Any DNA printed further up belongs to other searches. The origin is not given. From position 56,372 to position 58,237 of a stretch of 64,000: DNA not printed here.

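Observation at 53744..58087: Rieske oxygenase + PDR-type reductase + PhnZ-family HD oxygenase: a candidate new oxidative C-P cleavage route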

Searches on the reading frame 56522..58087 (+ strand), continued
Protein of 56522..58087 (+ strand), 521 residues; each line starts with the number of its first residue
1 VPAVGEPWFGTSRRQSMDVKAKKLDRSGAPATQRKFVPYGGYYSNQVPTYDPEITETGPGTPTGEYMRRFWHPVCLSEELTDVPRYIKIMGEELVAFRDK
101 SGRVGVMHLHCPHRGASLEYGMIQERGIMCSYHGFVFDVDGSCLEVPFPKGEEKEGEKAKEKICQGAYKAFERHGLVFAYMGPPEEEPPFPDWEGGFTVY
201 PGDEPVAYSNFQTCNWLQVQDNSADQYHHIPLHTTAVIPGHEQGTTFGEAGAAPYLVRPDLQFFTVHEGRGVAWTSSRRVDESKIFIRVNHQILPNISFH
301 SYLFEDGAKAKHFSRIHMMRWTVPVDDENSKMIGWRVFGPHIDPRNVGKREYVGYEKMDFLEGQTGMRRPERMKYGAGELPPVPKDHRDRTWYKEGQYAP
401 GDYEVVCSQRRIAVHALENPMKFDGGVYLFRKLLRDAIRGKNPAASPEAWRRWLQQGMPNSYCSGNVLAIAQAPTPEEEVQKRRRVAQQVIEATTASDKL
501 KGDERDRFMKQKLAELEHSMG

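Call 40: predict_structure(alignment_id=A3)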
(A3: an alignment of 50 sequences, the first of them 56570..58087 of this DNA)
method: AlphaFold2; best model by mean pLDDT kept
length: 505 residues; sequences in the alignment: 50
mean_pLDDT: 81.7   pTM: 0.86
mean pLDDT of the five models: 81.7, 80.5, 79.5, 79.2, 78.0
residues with pLDDT >= 90: 231; 70-90: 159; 50-70: 86; < 50: 29
segments of 3 or more residues with pLDDT < 50: 1-16, 228-230, 345-347
pLDDT, mean of each block of 10 residues (from residue 1): 39 50 71 80 96 97 94 97 98 87 95 94 96 92 92 96 96 82 83 87 79 57 55 54 80 91 87 91 75 76 92 90 80 79 56 69 73 73 60 51 69 92 97 94 85 91 91 93 86 93 89
secondary structure, 60 per line:
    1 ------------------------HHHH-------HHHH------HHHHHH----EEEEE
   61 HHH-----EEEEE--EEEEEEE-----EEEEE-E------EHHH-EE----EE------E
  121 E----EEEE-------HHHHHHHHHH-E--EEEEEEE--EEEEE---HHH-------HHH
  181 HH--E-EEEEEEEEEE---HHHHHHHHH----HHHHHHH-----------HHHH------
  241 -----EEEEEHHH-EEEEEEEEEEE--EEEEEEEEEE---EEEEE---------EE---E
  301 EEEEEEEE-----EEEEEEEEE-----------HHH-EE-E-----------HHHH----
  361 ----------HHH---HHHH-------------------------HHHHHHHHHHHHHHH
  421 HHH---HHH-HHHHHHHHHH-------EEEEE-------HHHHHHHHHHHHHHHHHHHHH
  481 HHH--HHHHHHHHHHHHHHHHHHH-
elements in order: H25-28 H36-39 H46-51 E56-60 E69-73 E76-82 E88-92 E126-129 H137-146 E151-157 E160-164 H178-182 E187-196 H200-208 H213-219 H231-234 E246-250 E255-265 E268-277 E281-285 E300-308 E314-322 H353-356 H377-380 H406-423 H431-440 E448-452 H460-483 H486-504

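Call 42: fold_search(model_id=the predicted structure, library=pdb)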
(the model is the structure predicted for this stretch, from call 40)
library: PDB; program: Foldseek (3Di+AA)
matches with E <= 10: 663; with E <= 0.001: 174
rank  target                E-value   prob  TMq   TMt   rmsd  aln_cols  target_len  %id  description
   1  7v25_F                3.7e-25  1.00  0.59  0.71   5.6       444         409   24  Crystal Structure of phthalate dioxygenase in complex with phthalate (released 2021-12-15)
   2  9ina                  7.7e-25  1.00  0.57  0.64   6.9       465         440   23  Crystal Structure of isophthalate dioxygenase from Comamonas testosteroni KF1 (released 2025-07-09)
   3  7v28_A                4.4e-24  1.00  0.58  0.71   5.8       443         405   24  Crystal Structure of phthalate dioxygenase in complex with terephthalate (released 2021-12-15)
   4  7v25_A                4.9e-24  1.00  0.57  0.69   5.7       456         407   22  Crystal Structure of phthalate dioxygenase in complex with phthalate (released 2021-12-15)
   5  7v28_F                6.9e-24  1.00  0.57  0.70   6.3       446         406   23  Crystal Structure of phthalate dioxygenase in complex with terephthalate (released 2021-12-15)
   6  7v25_D                7.8e-24  1.00  0.55  0.68   6.4       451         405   24  Crystal Structure of phthalate dioxygenase in complex with phthalate (released 2021-12-15)
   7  7v25_B                7.8e-24  1.00  0.59  0.70   6.1       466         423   22  Crystal Structure of phthalate dioxygenase in complex with phthalate (released 2021-12-15)
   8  7fjl_F                8.7e-24  1.00  0.57  0.69   5.8       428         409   24  Crystal Structure of phthalate dioxygenase from Comamonas testosteroni KF1 (released 2021-12-15)
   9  7v25_C                1.5e-23  1.00  0.55  0.67   6.4       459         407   23  Crystal Structure of phthalate dioxygenase in complex with phthalate (released 2021-12-15)
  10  7v25_E                1.9e-23  1.00  0.59  0.74   5.6       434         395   24  Crystal Structure of phthalate dioxygenase in complex with phthalate (released 2021-12-15)
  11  7fjl_A                2.8e-23  1.00  0.57  0.69   5.7       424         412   24  Crystal Structure of phthalate dioxygenase from Comamonas testosteroni KF1 (released 2021-12-15)
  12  7fhr                  2.8e-23  1.00  0.55  0.62   6.5       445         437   22  Crystal Structure of a Rieske Oxygenase from Cupriavidus metallidurans (released 2021-12-15)
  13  9ioy                  3.0e-23  1.00  0.56  0.64   6.4       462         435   22  Isophthalate dioxygenase in complex with isophthalate (released 2025-07-16)
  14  7v28_B                5.3e-23  1.00  0.57  0.67   5.7       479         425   22  Crystal Structure of phthalate dioxygenase in complex with terephthalate (released 2021-12-15)
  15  7v28_D                5.9e-23  1.00  0.56  0.68   6.0       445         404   23  Crystal Structure of phthalate dioxygenase in complex with terephthalate (released 2021-12-15)
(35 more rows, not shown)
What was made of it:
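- On Class-IA Rieske oxygenase system (phthalate family): Foldseek finds 7V25 at E = 3.7e-25 with TM-scores 0.59/0.71 and 24% identity (calls 40, 42).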

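Call 43: search_protein_families(library=pfam, proteins=[L010:6323-7570:+, L010:7969-8904:+, L010:8920-9771:+, L010:12674-13762:+, L010:13877-14671:+, L010:14668-15684:+, L012:13656-15431:+, L012:15454-16380:-, L012:16340-17299:-, L012:17439-19025:-], max_evalue=0.0001)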
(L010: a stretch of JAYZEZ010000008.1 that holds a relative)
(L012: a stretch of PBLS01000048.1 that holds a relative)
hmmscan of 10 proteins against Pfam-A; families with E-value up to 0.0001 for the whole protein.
L010:6323-7570:+ (415 aa): 1 family
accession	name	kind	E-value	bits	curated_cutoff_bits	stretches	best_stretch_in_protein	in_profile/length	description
PF07690.21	MFS_1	-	3.1e-45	155.1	33.4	2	28-200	4-177/347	Major Facilitator Superfamily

L010:7969-8904:+ (311 aa): 2 families
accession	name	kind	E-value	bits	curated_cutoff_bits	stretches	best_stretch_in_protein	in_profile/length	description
PF03466.25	LysR_substrate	-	3.8e-35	121.6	28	1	93-294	5-207/209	LysR substrate binding domain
PF00126.33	HTH_1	-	9.5e-20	70.8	26.6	1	10-67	3-60/60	Bacterial regulatory helix-turn-helix protein, lysR family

L010:8920-9771:+ (283 aa): 1 family
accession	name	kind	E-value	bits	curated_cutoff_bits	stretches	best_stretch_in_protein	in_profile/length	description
PF00892.27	EamA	-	1.9e-20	74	28.2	2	145-278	4-134/135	EamA-like transporter family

L010:12674-13762:+ (362 aa): 8 families
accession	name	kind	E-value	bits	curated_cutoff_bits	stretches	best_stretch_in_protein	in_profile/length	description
PF02662.21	FlpD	-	2.2e-27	95.9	22.3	1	202-325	1-123/123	Methyl-viologen-reducing hydrogenase, delta subunit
PF12838.12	Fer4_7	-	5.3e-11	43.3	27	1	111-163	2-52/52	4Fe-4S dicluster domain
PF00111.32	Fer2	-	1.1e-10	41.8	21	1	8-78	3-76/77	2Fe-2S iron-sulfur cluster binding domain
PF00037.32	Fer4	-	8.6e-10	38.5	21.1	1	143-165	2-24/24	4Fe-4S binding domain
PF14697.11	Fer4_21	-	4.8e-08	33.4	35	1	104-166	1-59/59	4Fe-4S dicluster domain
PF13187.11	Fer4_9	-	7.1e-07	29.6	27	1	111-164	2-52/52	4Fe-4S dicluster domain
PF12837.12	Fer4_6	-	9.5e-07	28.9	25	0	144-164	4-24/24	4Fe-4S binding domain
PF13237.11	Fer4_10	-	1.2e-06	28.7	25.5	0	143-164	3-26/53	4Fe-4S dicluster domain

L010:13877-14671:+ (264 aa): 2 families
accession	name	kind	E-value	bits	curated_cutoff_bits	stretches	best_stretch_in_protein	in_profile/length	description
PF12225.13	DUF5981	-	7.6e-34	115.7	23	1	112-205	2-95/95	Methylene-tetrahydrofolate reductase C terminal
PF00037.32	Fer4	-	3e-05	24.1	21.1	0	127-139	3-15/24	4Fe-4S binding domain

L010:14668-15684:+ (338 aa): 1 family
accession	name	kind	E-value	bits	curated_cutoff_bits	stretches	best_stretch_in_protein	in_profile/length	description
PF02219.23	MTHFR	-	6.9e-40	137.6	24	1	23-327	2-286/287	Methylenetetrahydrofolate reductase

L012:13656-15431:+ (591 aa): 3 families
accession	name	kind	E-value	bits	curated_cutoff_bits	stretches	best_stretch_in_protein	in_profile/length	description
PF01208.23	URO-D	-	3.7e-60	204.2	23.9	1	4-332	1-346/346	Uroporphyrinogen decarboxylase (URO-D)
PF02310.24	B12-binding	-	2e-24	86.2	32.1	1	460-557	2-97/121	B12 binding domain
PF02607.22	B12-binding_2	-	2.2e-14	53.8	23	1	375-446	3-73/74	B12 binding domain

L012:15454-16380:- (308 aa): 1 family
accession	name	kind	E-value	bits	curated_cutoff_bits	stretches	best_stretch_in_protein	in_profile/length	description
PF00892.27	EamA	-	5.7e-19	69.2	28.2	2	173-308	3-135/135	EamA-like transporter family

L012:16340-17299:- (319 aa): 2 families
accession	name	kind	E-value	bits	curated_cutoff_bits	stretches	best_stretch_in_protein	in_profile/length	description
PF03466.25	LysR_substrate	-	1.8e-34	119.4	28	1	93-295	5-208/209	LysR substrate binding domain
PF00126.33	HTH_1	-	3.7e-19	68.9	26.6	1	9-67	2-60/60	Bacterial regulatory helix-turn-helix protein, lysR family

L012:17439-19025:- (528 aa): 3 families
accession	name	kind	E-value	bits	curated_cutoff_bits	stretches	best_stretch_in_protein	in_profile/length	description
PF02492.25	cobW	-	6.5e-44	150.1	20.7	1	14-192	2-177/180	CobW/HypB/UreG, nucleotide-binding domain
PF07683.19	CobW_C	-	4.9e-21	74.8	22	1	256-349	1-93/94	Cobalamin synthesis protein cobW C-terminal domain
PF00589.27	Phage_integrase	-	9.8e-14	51.9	27.1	1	378-525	2-155/172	Phage integrase family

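Call 68: find_encoding_contigs(protein=P0081, flank=8000, max_places=2)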
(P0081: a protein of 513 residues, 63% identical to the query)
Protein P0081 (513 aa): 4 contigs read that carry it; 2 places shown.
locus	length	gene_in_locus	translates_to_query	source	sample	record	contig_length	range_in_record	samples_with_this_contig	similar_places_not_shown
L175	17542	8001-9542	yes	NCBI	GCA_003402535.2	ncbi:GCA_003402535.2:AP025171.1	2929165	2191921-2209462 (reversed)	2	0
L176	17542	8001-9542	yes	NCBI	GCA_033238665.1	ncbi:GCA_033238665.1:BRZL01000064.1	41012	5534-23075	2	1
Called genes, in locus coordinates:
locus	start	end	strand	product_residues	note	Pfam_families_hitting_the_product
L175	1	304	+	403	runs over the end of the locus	PF02771:Acyl-CoA_dh_N (weak), PF02770:Acyl-CoA_dh_M, PF00441:Acyl-CoA_dh_1, PF08028:Acyl-CoA_dh_2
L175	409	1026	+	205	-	PF05995:CDO_I (weak)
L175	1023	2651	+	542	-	PF00581:Rhodanese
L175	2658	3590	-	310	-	PF00126:HTH_1, PF03466:LysR_substrate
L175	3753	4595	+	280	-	PF00596:Aldolase_II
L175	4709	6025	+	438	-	PF07690:MFS_1, PF06779:MFS_4 (weak)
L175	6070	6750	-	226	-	PF00392:GntR, PF13545:HTH_Crp_2 (faint), PF07729:FCD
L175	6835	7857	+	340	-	PF02826:2-Hacid_dh_C (weak), PF10727:Rossmann-like (weak), PF03446:NAD_binding_2, PF03807:F420_oxidored, PF07991:KARI_N, PF01450:KARI_C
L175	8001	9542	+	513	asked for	PF00355:Rieske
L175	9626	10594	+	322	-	PF00111:Fer2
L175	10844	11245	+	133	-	-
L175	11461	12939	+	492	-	PF02321:OEP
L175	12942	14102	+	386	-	PF25917:BSH_RND, PF25919:BSH_CusB (faint), PF25973:BSH_CzcB, PF25954:Beta-barrel_RND_2, PF25967:RND-MFP_C (weak), PF25975:CzcB_C, PF25989:YknX_C (weak)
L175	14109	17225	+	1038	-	PF00873:ACR_tran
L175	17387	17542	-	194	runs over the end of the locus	PF05401:NodS, PF13489:Methyltransf_23, PF08241:Methyltransf_11, PF08242:Methyltransf_12, PF13649:Methyltransf_25, PF13847:Methyltransf_31 (weak)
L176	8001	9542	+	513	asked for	PF00355:Rieske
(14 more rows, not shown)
